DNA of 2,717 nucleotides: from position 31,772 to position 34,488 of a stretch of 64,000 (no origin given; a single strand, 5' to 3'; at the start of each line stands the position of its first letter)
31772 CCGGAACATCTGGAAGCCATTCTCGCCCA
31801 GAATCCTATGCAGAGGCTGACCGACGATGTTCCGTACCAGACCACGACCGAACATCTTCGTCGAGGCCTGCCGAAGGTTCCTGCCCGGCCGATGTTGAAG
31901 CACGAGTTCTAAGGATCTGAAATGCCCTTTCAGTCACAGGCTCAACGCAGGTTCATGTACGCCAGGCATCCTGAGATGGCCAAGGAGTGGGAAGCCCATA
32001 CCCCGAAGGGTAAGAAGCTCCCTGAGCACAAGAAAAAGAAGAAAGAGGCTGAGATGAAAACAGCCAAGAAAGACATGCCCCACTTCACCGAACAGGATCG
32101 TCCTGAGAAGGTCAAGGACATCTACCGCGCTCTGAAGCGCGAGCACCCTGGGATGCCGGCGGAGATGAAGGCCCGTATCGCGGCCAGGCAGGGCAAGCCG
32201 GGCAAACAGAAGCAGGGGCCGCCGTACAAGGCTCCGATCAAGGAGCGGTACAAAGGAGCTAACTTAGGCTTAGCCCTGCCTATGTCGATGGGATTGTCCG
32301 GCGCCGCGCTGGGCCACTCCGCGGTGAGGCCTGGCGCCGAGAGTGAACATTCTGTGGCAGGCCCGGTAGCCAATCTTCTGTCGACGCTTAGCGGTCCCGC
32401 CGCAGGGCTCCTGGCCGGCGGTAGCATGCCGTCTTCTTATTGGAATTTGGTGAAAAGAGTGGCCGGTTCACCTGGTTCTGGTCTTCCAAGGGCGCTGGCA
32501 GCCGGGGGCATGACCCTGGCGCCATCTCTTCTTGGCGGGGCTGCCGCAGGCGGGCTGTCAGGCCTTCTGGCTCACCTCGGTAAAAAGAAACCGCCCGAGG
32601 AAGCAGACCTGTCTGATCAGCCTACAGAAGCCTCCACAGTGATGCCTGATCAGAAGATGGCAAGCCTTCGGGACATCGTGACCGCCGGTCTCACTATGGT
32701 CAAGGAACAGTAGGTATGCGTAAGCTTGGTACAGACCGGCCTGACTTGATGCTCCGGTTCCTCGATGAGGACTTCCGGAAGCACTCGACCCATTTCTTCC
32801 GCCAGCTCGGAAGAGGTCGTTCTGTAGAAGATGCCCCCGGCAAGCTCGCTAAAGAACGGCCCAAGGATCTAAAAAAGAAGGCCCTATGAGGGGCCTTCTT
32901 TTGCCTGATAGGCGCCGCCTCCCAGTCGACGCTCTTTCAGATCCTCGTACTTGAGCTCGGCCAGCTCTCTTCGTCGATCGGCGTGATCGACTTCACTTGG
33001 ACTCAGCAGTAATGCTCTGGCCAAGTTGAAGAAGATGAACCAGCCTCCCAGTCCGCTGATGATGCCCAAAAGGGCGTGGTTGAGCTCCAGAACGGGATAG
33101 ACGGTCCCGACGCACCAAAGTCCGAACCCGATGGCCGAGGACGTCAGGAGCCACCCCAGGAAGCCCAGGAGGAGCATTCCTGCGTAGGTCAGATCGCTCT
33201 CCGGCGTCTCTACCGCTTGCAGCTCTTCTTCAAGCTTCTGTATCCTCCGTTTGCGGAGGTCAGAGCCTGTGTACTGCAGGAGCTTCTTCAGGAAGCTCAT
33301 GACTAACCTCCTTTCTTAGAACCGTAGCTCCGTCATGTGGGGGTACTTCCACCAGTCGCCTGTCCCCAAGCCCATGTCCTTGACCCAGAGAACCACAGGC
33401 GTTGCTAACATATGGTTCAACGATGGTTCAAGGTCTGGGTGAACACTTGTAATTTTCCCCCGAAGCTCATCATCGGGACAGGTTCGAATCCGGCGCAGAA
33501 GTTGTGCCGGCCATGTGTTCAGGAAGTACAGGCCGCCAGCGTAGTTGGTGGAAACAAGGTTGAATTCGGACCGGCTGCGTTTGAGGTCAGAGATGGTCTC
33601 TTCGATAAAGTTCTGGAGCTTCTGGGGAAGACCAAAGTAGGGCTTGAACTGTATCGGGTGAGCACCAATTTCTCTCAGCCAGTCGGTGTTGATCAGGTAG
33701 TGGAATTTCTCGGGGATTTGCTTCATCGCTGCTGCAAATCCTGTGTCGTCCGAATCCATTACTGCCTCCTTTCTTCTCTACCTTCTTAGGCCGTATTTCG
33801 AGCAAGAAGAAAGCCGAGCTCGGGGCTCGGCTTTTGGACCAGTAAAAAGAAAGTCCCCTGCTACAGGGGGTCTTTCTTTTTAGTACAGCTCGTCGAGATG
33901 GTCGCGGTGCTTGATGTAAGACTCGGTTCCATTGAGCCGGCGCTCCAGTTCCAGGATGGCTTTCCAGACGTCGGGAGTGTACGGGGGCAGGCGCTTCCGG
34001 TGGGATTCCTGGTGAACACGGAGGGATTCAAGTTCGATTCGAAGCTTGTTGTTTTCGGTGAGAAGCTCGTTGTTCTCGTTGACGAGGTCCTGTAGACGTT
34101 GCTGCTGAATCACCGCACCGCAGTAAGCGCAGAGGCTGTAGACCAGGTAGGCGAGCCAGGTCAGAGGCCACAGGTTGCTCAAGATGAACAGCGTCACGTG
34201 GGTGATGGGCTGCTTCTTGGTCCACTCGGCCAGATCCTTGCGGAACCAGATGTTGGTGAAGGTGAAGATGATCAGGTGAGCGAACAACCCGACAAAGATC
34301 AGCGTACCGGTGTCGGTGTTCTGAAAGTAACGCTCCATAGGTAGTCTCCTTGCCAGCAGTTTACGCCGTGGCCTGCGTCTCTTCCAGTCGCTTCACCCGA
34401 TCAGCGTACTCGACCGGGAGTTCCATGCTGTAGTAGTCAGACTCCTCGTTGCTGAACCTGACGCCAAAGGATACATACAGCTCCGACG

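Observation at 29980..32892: Opposite-strand island encoding two glycine-zipper-rich proteins inside the minus-strand block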

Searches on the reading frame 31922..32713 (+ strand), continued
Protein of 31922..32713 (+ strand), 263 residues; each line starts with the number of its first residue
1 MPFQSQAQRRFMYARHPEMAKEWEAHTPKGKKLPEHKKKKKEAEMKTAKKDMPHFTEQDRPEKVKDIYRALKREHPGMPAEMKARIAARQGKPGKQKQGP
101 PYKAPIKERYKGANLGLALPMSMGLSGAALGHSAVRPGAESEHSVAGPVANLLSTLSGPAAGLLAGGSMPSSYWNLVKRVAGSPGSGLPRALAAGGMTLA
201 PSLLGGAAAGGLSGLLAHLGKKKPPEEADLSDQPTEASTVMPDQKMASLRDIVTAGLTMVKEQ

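Call 63: find_encoding_contigs(protein=P0010, flank=8000, max_places=1)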
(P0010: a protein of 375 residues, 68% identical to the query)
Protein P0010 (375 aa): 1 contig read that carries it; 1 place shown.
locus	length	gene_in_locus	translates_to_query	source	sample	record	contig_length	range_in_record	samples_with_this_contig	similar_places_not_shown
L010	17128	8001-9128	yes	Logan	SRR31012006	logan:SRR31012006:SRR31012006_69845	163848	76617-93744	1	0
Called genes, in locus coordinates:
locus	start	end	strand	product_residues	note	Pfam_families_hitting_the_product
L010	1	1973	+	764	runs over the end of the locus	PF27051:TamB_N (faint), PF09478:CBM49 (faint)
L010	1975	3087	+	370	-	-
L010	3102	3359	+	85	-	-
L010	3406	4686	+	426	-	-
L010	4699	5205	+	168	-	-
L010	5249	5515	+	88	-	-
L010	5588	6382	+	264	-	-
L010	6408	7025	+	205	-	-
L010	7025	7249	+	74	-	-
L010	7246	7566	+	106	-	-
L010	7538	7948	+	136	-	-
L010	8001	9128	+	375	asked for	-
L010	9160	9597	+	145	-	-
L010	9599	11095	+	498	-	-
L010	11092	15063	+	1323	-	PF13298:LigD_N, PF00293:NUDIX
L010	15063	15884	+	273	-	-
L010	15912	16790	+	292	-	-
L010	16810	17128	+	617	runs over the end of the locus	-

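Call 64: find_encoding_contigs(protein=P0083, flank=8000, max_places=1)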
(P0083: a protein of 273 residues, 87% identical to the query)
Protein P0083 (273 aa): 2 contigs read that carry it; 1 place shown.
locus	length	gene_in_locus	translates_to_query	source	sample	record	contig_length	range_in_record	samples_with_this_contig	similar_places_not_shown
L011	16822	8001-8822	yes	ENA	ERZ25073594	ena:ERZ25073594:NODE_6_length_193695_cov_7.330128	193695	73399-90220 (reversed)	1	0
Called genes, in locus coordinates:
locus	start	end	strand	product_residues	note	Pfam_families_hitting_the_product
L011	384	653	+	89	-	-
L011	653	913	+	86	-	-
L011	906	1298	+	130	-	PF00166:Cpn10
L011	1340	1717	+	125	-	-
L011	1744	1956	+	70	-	-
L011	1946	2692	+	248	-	-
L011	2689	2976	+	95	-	-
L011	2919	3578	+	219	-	-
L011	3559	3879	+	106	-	-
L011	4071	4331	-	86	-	-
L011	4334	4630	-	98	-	-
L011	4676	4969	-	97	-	PF04026:SpoVG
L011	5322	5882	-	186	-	-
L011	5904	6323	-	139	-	-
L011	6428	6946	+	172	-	-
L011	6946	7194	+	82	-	-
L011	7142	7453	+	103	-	-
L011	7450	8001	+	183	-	-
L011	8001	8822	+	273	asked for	-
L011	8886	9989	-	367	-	-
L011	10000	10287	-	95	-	-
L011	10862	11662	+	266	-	-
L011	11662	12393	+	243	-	-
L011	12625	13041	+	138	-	-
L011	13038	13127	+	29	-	-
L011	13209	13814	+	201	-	-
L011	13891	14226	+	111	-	-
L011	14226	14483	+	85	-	-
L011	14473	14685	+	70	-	-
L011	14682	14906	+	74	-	-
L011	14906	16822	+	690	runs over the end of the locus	-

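Call 75: list_cluster_members(proteins=[P0112, P0105, P0107, P0091, P0001, P0005])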
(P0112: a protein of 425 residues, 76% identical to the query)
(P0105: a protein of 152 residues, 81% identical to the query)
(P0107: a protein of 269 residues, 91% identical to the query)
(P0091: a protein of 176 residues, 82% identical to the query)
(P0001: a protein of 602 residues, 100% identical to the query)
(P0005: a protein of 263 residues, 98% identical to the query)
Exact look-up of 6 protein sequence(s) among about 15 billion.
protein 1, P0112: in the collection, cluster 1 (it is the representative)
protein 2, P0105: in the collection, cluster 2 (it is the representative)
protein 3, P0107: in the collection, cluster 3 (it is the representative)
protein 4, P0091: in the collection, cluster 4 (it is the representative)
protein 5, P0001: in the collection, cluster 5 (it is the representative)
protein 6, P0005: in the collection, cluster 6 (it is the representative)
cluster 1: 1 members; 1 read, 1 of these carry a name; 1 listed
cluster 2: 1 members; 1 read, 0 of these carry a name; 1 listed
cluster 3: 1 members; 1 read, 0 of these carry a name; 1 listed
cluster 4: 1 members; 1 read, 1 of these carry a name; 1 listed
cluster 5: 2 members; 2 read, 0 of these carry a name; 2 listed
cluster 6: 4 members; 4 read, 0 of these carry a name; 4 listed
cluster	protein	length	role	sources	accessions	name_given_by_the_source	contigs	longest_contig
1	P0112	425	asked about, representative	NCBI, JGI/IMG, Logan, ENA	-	hypothetical protein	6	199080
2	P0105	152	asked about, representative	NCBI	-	-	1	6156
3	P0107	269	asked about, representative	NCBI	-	-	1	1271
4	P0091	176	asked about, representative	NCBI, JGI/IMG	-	hypothetical protein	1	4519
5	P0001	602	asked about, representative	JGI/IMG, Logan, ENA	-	-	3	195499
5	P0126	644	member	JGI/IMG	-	-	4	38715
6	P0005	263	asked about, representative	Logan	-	-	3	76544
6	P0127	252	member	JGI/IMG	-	-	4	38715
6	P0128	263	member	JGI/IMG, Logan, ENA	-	-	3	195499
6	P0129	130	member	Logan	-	-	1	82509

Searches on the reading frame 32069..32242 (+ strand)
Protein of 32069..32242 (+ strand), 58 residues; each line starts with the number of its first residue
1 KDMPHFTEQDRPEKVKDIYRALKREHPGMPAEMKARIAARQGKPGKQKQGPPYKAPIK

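Call 79: find_related_loci(query=window:32069-32242:+, collection=genome_contigs, flank=8000)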
Query seq(58 aa) (58 aa) in genome_contigs; peptide patterns used: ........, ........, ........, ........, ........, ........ (x = any residue, [..] = any of these).
468 stretches matched a pattern; 1 encode a relative of the query (tblastn E <= 1e-3); 1 distinct loci.
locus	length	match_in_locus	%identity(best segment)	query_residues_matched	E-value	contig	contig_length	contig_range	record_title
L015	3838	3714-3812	85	6-38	1e-16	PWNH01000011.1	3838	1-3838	MAG: Methanomassiliicoccaceae archaeon isolate CSSed10_308 CS-Sed10-C89745, whole genome shotgun sequence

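Call 80: find_related_loci(query=window:32069-32242:+, collection=viral_contigs, flank=8000)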
Query seq(58 aa) (58 aa) in viral_contigs; peptide patterns used: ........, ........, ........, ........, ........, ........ (x = any residue, [..] = any of these).
23 stretches matched a pattern; 9 encode a relative of the query (tblastn E <= 1e-3); 9 distinct loci.
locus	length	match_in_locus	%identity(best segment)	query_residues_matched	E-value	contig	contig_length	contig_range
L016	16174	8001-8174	90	1-58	6e-32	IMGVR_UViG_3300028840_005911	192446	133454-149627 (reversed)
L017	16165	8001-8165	86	3-58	1e-26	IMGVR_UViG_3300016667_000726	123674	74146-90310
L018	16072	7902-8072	74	1-57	4e-25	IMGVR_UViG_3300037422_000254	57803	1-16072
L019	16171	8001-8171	74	1-57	4e-25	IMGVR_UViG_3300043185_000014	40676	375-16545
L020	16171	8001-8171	74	1-57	2e-24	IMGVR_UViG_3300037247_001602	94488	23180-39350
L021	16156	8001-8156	77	6-57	3e-24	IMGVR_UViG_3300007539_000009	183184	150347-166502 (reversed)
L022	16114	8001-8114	79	1-38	4e-16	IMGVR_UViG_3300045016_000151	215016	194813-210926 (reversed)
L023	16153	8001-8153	63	5-51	7e-13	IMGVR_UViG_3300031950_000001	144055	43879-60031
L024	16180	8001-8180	57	2-57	3e-15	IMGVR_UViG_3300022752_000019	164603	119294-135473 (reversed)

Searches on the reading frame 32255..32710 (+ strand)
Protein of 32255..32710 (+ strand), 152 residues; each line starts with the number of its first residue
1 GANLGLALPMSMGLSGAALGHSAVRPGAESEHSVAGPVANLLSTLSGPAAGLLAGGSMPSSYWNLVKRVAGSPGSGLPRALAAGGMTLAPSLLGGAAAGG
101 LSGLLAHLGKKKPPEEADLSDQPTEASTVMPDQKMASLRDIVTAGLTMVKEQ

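Call 97: find_homologous_proteins(query=window:32255-32710:+, max_evalue=0.001)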
Query window:32255-32710:+ (152 aa): 2 proteins with E <= 0.001 among 4452 candidates.
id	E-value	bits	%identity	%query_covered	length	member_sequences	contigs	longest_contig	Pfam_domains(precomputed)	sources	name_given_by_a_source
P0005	5.0e-82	291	97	100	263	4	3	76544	-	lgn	-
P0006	2.5e-27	114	51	88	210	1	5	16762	-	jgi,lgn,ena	-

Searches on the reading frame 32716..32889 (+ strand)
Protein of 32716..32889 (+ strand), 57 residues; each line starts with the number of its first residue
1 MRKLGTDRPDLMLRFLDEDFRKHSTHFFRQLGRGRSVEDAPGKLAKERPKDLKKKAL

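Call 7: search_protein_families(library=pfam, proteins=[window:32716-32889:+], max_evalue=1)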
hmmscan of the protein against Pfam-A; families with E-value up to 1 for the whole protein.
window:32716-32889:+ (57 aa): 0 families

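Call 8: search_protein_families(library=phrogs, proteins=[window:32716-32889:+], max_evalue=1)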
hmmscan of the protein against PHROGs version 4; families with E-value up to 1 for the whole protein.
window:32716-32889:+ (57 aa): 1 family
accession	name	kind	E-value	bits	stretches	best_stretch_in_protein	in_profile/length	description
phrog_2271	-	head and packaging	0.083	11.6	1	21-54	208-241/859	portal protein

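Call 52: search_protein_families(library=ncbifam, proteins=[window:32716-32889:+], max_evalue=0.1)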
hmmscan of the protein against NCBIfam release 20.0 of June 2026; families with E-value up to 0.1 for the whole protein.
window:32716-32889:+ (57 aa): 0 families

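Call 53: search_protein_families(library=padloc, proteins=[window:32716-32889:+], max_evalue=0.1)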
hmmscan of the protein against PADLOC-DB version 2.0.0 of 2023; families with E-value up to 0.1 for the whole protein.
window:32716-32889:+ (57 aa): 0 families

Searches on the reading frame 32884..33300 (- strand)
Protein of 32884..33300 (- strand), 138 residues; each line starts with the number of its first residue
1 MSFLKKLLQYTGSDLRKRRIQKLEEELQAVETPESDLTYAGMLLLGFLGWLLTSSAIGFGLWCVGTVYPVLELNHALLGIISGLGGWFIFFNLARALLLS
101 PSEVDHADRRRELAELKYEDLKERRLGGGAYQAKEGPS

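Call 7: search_protein_families(library=pfam, proteins=[window:32884-33300:-], max_evalue=1)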
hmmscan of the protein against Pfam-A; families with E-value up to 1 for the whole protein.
window:32884-33300:- (138 aa): 0 families

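Call 8: search_protein_families(library=phrogs, proteins=[window:32884-33300:-], max_evalue=1)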
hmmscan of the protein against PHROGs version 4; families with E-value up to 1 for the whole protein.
window:32884-33300:- (138 aa): 4 families
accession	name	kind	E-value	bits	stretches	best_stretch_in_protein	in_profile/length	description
phrog_8712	-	unknown function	0.15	13.8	1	51-92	6-47/63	-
phrog_4023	-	unknown function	0.18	13.1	1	18-51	9-41/134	-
phrog_13179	-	unknown function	0.29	11.8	1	11-53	77-124/159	-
phrog_21145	-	unknown function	0.32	12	1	31-62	104-135/201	-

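Call 52: search_protein_families(library=ncbifam, proteins=[window:32884-33300:-], max_evalue=0.1)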
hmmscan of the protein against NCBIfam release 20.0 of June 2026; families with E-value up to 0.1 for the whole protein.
window:32884-33300:- (138 aa): 0 families

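Call 53: search_protein_families(library=padloc, proteins=[window:32884-33300:-], max_evalue=0.1)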
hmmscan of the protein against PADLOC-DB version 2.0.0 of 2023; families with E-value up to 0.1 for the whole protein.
window:32884-33300:- (138 aa): 0 families

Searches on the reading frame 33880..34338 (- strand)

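Call 52: search_protein_families(library=ncbifam, proteins=[window:33880-34338:-], max_evalue=0.1)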
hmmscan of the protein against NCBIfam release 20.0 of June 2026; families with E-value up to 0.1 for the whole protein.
window:33880-34338:- (152 aa): 10 families
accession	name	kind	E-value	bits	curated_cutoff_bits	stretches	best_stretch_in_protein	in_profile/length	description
NF009640.0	PRK13169.1-1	equivalog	0.0057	17.1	134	1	79-113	28-62/105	DNA replication initiation control protein YabA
NF003413.0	PRK04778.1-7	equivalog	0.011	14.1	556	1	80-147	117-184/564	septation ring formation regulator EzrA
NF045487.1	ASRP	equivalog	0.014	14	300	1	70-145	303-374/593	archaea-specific SMC-related protein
NF045846.1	MSC0882_dom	subfamily_domain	0.016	14.4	60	1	12-90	13-90/244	MSC_0882 family membrane protein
NF045987.1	SPE_1075_fam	subfamily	0.043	12.9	125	1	13-85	82-154/268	SPE_1075/MLC_0560 family membrane protein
NF009642.0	PRK13169.1-3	equivalog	0.048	14.1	142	1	79-113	25-59/112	DNA replication initiation control protein YabA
NF005163.0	PRK06638.1-3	equivalog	0.061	12.7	174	1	11-92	100-178/203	NADH-quinone oxidoreductase subunit J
NF009644.1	PRK13169.1-5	equivalog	0.091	13.3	130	0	79-114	28-63/116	DNA replication initiation control protein YabA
TIGR02209.1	ftsL_broad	equivalog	0.091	12.7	42.45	0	69-112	13-56/85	cell division protein FtsL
NF010535.0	PRK13923.1-3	equivalog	0.094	12.5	257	0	81-134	121-173/193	sporulation-specific transcriptional regulator GerR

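Call 53: search_protein_families(library=padloc, proteins=[window:33880-34338:-], max_evalue=0.1)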
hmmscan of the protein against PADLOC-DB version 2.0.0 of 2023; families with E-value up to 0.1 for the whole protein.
window:33880-34338:- (152 aa): 0 families
